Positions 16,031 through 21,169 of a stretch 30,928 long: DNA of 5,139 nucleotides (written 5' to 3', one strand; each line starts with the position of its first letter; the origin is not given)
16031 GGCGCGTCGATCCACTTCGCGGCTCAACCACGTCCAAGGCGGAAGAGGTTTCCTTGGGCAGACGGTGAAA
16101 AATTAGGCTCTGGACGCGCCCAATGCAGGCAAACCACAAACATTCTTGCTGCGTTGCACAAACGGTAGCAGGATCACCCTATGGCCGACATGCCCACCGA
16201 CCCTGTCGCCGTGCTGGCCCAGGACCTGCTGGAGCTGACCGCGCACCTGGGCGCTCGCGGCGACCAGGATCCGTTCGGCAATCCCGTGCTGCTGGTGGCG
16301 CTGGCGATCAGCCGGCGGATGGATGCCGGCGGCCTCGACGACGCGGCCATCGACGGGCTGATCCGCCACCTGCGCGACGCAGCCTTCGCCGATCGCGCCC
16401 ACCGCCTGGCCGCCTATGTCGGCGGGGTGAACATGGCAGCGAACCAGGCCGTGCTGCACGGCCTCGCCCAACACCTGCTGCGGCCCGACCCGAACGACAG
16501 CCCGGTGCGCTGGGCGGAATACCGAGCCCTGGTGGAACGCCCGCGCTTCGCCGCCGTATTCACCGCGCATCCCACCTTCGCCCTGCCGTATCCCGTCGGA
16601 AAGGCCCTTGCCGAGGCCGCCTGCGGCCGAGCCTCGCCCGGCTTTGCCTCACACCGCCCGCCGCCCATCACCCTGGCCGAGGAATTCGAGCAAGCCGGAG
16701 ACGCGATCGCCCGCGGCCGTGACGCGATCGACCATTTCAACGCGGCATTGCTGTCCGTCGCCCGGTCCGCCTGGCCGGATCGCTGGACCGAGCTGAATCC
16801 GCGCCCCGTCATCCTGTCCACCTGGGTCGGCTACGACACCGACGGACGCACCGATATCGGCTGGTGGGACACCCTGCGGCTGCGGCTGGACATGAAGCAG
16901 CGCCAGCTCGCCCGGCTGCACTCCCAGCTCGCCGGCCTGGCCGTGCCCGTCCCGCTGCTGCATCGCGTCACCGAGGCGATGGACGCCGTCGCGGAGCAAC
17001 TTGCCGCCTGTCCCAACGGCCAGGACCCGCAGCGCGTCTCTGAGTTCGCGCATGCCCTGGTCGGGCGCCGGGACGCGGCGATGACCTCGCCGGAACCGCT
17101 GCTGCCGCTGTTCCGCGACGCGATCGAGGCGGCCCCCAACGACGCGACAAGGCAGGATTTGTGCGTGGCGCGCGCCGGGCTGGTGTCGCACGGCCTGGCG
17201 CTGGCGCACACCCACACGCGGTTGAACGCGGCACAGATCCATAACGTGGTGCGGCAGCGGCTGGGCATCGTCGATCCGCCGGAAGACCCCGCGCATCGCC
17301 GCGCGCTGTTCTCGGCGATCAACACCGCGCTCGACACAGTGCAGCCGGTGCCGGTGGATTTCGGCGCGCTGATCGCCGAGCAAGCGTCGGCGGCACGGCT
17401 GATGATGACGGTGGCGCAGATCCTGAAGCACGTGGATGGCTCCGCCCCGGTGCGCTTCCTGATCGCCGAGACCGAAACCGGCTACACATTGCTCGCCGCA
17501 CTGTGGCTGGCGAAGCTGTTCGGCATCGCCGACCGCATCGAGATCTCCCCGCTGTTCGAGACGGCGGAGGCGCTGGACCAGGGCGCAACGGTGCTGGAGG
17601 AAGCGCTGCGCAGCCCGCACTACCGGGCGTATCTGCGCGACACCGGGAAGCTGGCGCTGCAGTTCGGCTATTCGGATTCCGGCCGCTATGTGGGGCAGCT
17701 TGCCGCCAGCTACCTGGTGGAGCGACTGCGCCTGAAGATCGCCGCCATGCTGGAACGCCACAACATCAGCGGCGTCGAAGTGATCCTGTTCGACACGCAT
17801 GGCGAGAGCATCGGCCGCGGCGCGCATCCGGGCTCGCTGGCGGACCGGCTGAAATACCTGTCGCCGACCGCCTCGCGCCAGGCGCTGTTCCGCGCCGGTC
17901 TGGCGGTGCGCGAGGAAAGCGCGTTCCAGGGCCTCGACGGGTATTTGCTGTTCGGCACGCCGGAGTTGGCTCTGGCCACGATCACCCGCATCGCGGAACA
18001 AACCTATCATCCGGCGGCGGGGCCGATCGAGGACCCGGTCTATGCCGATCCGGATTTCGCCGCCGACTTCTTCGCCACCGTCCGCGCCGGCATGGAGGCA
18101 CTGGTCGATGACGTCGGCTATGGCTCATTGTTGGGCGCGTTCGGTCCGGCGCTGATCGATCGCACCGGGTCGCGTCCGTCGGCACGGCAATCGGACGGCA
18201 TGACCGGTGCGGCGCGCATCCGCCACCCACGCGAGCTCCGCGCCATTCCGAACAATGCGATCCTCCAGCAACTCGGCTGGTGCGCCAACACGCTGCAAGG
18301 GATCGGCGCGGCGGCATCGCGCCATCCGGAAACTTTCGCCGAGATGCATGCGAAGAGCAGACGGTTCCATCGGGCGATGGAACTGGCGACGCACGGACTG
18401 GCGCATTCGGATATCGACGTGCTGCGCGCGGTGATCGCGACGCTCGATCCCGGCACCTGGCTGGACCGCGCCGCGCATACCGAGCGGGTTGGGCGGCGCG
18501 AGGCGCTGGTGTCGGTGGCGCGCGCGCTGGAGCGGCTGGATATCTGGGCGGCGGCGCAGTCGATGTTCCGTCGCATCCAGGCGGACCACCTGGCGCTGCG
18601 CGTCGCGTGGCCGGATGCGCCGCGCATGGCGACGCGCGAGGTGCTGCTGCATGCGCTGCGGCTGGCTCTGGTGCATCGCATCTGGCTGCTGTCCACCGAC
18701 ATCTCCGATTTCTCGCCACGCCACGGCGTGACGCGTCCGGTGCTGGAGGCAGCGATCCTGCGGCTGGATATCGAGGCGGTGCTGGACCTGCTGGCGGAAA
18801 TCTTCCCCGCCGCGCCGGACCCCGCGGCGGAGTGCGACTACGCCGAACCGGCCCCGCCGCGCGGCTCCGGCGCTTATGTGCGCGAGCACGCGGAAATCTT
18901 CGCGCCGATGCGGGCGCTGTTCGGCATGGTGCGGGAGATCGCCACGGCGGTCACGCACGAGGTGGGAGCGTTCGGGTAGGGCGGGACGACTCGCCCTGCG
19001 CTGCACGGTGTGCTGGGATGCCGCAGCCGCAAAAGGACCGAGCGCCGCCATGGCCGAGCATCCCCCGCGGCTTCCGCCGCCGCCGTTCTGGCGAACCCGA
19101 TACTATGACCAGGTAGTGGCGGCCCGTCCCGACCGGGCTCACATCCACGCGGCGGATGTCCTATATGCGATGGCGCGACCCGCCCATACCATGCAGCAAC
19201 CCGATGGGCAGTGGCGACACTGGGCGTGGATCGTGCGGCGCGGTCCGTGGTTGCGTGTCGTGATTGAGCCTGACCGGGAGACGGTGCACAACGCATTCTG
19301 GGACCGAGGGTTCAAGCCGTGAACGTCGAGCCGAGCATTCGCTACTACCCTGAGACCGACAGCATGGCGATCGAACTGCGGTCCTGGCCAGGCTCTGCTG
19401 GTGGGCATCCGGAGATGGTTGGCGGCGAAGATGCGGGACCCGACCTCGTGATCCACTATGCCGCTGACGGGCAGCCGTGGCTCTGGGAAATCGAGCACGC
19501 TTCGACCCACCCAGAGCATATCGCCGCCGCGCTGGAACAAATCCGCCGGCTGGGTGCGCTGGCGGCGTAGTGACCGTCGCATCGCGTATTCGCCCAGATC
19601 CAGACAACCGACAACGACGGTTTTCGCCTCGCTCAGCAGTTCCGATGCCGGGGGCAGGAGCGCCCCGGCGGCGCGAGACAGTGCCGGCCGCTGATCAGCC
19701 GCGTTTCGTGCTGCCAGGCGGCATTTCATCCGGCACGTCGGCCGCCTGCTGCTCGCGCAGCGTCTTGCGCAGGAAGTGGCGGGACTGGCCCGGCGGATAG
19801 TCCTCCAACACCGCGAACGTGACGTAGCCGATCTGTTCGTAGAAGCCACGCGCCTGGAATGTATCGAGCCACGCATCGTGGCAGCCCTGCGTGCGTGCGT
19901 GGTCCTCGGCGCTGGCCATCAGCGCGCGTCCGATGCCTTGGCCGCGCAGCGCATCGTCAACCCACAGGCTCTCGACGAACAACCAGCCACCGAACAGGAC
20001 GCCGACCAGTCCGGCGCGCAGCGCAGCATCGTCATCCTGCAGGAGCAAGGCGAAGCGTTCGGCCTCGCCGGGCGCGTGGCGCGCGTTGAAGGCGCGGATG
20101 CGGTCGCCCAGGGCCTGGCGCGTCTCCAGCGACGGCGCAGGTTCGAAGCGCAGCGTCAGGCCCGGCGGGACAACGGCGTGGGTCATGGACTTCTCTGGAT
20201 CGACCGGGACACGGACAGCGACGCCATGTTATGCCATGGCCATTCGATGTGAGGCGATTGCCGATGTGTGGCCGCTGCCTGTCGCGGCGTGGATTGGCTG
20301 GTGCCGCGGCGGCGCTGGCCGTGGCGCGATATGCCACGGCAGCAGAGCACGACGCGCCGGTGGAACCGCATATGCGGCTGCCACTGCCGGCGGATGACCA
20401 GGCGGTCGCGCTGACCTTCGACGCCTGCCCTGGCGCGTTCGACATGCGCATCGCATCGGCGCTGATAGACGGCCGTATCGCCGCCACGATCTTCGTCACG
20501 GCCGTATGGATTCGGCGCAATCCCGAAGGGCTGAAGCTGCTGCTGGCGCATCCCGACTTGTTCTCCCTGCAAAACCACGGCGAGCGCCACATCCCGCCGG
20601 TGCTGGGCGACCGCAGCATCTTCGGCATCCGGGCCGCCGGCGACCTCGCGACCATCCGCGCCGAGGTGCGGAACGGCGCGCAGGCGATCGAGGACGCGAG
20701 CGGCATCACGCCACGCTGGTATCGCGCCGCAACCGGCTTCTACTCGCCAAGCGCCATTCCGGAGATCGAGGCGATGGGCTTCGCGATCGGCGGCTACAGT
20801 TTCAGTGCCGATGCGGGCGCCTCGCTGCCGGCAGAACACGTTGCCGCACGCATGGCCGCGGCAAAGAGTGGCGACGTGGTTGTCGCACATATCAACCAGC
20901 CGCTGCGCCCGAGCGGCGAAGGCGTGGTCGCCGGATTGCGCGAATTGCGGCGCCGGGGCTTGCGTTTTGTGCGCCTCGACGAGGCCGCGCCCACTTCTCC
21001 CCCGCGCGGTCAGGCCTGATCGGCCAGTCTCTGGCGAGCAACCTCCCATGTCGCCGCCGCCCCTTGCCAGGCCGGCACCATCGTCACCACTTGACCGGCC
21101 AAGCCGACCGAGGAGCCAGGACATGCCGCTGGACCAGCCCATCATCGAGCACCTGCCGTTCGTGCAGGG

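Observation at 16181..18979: Highly divergent PEP-carboxylase-like protein with substituted catalytic-loop residues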

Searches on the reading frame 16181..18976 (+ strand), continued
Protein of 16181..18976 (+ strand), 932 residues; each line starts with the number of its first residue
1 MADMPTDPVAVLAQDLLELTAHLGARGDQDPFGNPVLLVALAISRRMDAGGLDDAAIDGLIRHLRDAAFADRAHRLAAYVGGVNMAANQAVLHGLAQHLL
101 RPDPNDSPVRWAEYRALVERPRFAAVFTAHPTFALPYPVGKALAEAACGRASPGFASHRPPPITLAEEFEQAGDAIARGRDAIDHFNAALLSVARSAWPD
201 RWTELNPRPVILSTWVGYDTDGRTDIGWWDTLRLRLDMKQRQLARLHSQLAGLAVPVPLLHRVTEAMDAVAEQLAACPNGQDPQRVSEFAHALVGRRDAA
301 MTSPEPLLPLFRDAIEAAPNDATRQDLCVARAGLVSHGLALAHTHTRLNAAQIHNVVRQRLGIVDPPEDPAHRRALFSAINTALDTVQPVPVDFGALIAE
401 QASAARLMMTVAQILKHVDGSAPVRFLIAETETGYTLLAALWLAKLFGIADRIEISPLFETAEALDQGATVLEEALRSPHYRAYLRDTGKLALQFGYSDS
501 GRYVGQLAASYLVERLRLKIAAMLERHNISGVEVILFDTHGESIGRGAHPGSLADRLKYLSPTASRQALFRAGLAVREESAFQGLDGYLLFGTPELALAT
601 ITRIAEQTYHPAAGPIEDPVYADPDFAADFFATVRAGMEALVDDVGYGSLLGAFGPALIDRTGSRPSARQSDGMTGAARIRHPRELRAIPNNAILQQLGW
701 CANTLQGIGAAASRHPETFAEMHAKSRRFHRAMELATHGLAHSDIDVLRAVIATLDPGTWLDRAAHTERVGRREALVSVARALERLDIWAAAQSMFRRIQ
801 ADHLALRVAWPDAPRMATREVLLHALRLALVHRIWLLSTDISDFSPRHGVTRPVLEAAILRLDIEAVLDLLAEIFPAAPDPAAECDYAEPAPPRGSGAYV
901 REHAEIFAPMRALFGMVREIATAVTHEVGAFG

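Call 71: get_annotated_region(hit=H30, flank=7000)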
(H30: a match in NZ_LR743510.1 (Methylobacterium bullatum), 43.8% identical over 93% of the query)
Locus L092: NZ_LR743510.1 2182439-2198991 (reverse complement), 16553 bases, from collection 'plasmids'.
description: Methylobacterium bullatum isolate mbul2 plasmid 1
organism: Methylobacterium bullatum (NCBI taxid 570505)
taxonomy: Bacteria; Pseudomonadota; Alphaproteobacteria; Hyphomicrobiales; Methylobacteriaceae; Methylobacterium; Methylobacterium bullatum
host: -; source: -; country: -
typing (MOB-suite, as given by PLSDB): non-mobilizable
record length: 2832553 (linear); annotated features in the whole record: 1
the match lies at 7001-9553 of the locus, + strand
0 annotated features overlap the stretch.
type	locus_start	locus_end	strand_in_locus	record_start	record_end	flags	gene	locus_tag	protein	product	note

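Call 74: search_protein_families(library=ncbifam, proteins=[L090:7831-10494:+, L091:1183-3999:+, L092:6797-9553:+, P0313, P0339, P0133, P0250, L089:8965-11754:+, L088:9001-11844:+], max_evalue=0.001)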
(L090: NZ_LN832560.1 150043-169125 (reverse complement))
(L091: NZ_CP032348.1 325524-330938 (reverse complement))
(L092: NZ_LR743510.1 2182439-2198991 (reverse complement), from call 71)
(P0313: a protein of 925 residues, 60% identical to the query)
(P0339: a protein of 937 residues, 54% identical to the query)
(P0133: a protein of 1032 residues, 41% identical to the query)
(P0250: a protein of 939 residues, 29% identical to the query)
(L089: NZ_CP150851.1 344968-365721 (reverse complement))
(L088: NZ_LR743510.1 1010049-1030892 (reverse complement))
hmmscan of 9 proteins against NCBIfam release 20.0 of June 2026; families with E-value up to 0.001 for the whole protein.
L090:7831-10494:+ (888 aa): 1 family
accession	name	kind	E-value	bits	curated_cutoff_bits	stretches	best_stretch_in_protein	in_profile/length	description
NF000584.1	PRK00009.1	equivalog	4.6e-200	666.9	815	1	57-888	59-898/898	phosphoenolpyruvate carboxylase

L091:1183-3999:+ (939 aa): 1 family
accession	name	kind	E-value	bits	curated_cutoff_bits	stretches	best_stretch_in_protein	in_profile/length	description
NF000584.1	PRK00009.1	equivalog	0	1234.1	815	1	31-939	1-898/898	phosphoenolpyruvate carboxylase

L092:6797-9553:+ (919 aa): 2 families
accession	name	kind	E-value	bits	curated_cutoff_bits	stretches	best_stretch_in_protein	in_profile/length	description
NF000584.1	PRK00009.1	equivalog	1.7e-226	754.4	815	1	56-919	51-898/898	phosphoenolpyruvate carboxylase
TIGR02751.1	PEPCase_arch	equivalog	0.00036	19.5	146.05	1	526-620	173-259/506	phosphoenolpyruvate carboxylase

P0313 (925 aa): 1 family
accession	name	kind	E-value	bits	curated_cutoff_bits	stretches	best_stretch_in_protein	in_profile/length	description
NF000584.1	PRK00009.1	equivalog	1.2e-19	70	815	1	379-545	442-608/898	phosphoenolpyruvate carboxylase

P0339 (937 aa): 1 family
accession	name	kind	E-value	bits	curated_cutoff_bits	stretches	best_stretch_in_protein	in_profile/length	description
NF000584.1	PRK00009.1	equivalog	3.5e-19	68.4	815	1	390-556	438-608/898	phosphoenolpyruvate carboxylase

P0133 (1032 aa): 1 family
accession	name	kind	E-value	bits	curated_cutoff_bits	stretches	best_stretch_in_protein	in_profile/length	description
NF000584.1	PRK00009.1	equivalog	3.4e-19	68.5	815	1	268-636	229-609/898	phosphoenolpyruvate carboxylase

P0250 (939 aa): 1 family
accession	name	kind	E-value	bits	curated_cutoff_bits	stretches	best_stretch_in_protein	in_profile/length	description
NF000584.1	PRK00009.1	equivalog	1.2e-24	86.5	815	1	144-546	185-608/898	phosphoenolpyruvate carboxylase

L089:8965-11754:+ (930 aa): 1 family
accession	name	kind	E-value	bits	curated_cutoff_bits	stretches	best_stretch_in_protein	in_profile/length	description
NF000584.1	PRK00009.1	equivalog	2.3e-20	72.4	815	1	333-549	388-609/898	phosphoenolpyruvate carboxylase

L088:9001-11844:+ (948 aa): 1 family
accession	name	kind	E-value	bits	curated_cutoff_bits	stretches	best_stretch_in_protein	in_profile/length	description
NF000584.1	PRK00009.1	equivalog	5.8e-21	74.3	815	1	345-551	398-609/898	phosphoenolpyruvate carboxylase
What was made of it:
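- On Bacterial/plant-type PEPC (PF00311 / NF000584): Other family members score 68-87 bits, while the canonical Azospirillum Ppc scores 1234 (call 74).
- Closest known: Serine-cycle 'non-regulated' Ppc of methylotrophs. Different: They score 667-754 bits on NF000584 (call 74).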

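Call 81: find_encoding_contigs(protein=P0146, flank=7000, max_places=2)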
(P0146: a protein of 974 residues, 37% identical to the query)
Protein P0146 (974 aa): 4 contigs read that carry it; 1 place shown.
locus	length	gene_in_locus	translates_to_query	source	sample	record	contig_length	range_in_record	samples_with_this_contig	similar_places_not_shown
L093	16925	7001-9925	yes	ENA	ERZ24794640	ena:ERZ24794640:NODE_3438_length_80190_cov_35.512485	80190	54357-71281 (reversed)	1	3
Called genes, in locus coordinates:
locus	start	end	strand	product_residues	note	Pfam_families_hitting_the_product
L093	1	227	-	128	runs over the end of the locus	PF03061:4HBT (weak)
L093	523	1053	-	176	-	-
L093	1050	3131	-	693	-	PF00027:cNMP_binding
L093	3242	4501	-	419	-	PF01082:Cu2_monooxygen (weak), PF03712:Cu2_monoox_C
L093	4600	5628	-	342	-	-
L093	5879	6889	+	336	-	PF14378:PAP2_3, PF01569:PAP2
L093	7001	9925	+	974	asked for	PF00311:PEPcase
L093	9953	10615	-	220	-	-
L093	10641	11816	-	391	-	PF02771:Acyl-CoA_dh_N, PF02770:Acyl-CoA_dh_M, PF00441:Acyl-CoA_dh_1, PF08028:Acyl-CoA_dh_2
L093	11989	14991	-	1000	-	PF00990:GGDEF, PF00004:AAA (weak), PF00158:Sigma54_activat, PF07724:AAA_2 (weak), PF07728:AAA_5, PF14532:Sigma54_activ_2, PF25601:AAA_lid_14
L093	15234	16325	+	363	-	PF01073:3Beta_HSD, PF01370:Epimerase, PF07993:NAD_binding_4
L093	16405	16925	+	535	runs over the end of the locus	PF01039:Carboxyl_trans, PF03255:ACCA, PF06833:MdcE (faint), PF03255:ACCA (weak)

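Call 82: find_encoding_contigs(protein=P0250, flank=7000, max_places=2)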
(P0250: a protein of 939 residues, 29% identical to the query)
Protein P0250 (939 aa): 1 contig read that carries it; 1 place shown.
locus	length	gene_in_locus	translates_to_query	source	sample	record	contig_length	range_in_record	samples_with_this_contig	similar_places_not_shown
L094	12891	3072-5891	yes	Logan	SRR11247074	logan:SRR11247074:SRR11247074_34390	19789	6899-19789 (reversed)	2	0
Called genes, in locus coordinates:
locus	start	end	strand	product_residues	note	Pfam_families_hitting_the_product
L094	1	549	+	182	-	?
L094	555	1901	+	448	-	PF03747:ADP_ribosyl_GH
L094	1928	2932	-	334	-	PF00044:Gp_dh_N, PF02800:Gp_dh_C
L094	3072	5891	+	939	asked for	PF00311:PEPcase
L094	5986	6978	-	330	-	PF02685:Glucokinase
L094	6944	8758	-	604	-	PF00920:ILVD_EDD_N, PF24877:ILV_EDD_C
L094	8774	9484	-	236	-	PF01182:Glucosamine_iso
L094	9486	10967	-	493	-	PF00479:G6PD_N, PF02781:G6PD_C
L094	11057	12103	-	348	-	PF00356:LacI, PF00532:Peripla_BP_1, PF13407:Peripla_BP_4, PF13377:Peripla_BP_3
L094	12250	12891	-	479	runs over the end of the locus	PF00939:Na_sulph_symp, PF03600:CitMHS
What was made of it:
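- The most distant member sampled sits between gap and a glk-edd-pgl-zwf cluster (call 82).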

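Call 83: find_encoding_contigs(protein=P0276, flank=7000, max_places=2)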
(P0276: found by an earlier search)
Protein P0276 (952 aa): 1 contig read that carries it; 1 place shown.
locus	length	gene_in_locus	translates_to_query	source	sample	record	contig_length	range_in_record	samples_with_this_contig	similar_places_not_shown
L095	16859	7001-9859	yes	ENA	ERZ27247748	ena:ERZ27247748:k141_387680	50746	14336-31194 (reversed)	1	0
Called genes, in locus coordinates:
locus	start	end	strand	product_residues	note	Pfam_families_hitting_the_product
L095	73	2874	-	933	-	PF07715:Plug, PF00593:TonB_dep_Rec_b-barrel, PF14905:OMP_b-brl_3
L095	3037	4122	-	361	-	PF04185:Phosphoesterase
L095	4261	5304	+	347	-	PF23381:Beta-prop_IFT122_1st (weak), PF25174:Beta-prop_THOC3 (faint), PF13360:PQQ_2 (faint), PF23414:Beta-prop_EML_2 (faint)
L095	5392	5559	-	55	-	-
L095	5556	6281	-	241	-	-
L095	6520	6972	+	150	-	PF08837:DUF1810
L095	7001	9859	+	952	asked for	PF00311:PEPcase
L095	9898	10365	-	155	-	PF00160:Pro_isomerase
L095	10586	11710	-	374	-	PF20903:SPL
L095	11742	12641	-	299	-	PF06271:RDD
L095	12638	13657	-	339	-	PF28475:DUF8413, PF01944:SpoIIM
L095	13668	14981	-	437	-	PF01882:DUF58, PF13519:VWA_2 (faint)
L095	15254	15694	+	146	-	PF15970:HicB-like_2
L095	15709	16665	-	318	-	PF20030:bpMoxR, PF00158:Sigma54_activat (faint), PF05496:RuvB_N (faint), PF07726:AAA_3, PF07728:AAA_5, PF00004:AAA (weak), PF17863:AAA_lid_2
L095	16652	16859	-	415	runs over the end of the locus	-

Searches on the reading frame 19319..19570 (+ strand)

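Call 13: search_protein_families(library=pfam, proteins=[window:19319-19570:+], max_evalue=0.001)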
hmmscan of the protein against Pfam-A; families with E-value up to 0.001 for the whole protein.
window:19319-19570:+ (83 aa): 1 family
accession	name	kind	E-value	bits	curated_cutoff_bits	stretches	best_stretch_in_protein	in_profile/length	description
PF10049.14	DUF2283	-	3.2e-05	24.5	23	1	7-62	2-49/49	Protein of unknown function (DUF2283)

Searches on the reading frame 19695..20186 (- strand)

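Call 13: search_protein_families(library=pfam, proteins=[window:19695-20186:-], max_evalue=0.001)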
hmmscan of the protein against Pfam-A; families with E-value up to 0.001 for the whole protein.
window:19695-20186:- (163 aa): 4 families
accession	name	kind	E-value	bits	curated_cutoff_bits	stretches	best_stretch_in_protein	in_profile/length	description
PF00583.31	Acetyltransf_1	-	1.1e-13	51.9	20.7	1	44-121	34-116/116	Acetyltransferase (GNAT) family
PF13508.13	Acetyltransf_7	-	7e-12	46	27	1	59-122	16-83/84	Acetyltransferase (GNAT) domain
PF13673.13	Acetyltransf_10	-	2.6e-08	34.4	23.6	1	59-124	44-110/128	Acetyltransferase (GNAT) domain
PF14542.12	Acetyltransf_CG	-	1.7e-05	25.3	30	1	71-101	27-57/80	GCN5-related N-acetyl-transferase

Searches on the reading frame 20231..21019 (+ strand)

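Call 13: search_protein_families(library=pfam, proteins=[window:20231-21019:+], max_evalue=0.001)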
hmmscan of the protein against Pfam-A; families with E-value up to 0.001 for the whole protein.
window:20231-21019:+ (262 aa): 1 family
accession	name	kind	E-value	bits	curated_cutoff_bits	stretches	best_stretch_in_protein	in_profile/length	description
PF01522.26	Polysacc_deac_1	-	1.4e-15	57.8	23.1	1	54-185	4-122/124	Polysaccharide deacetylase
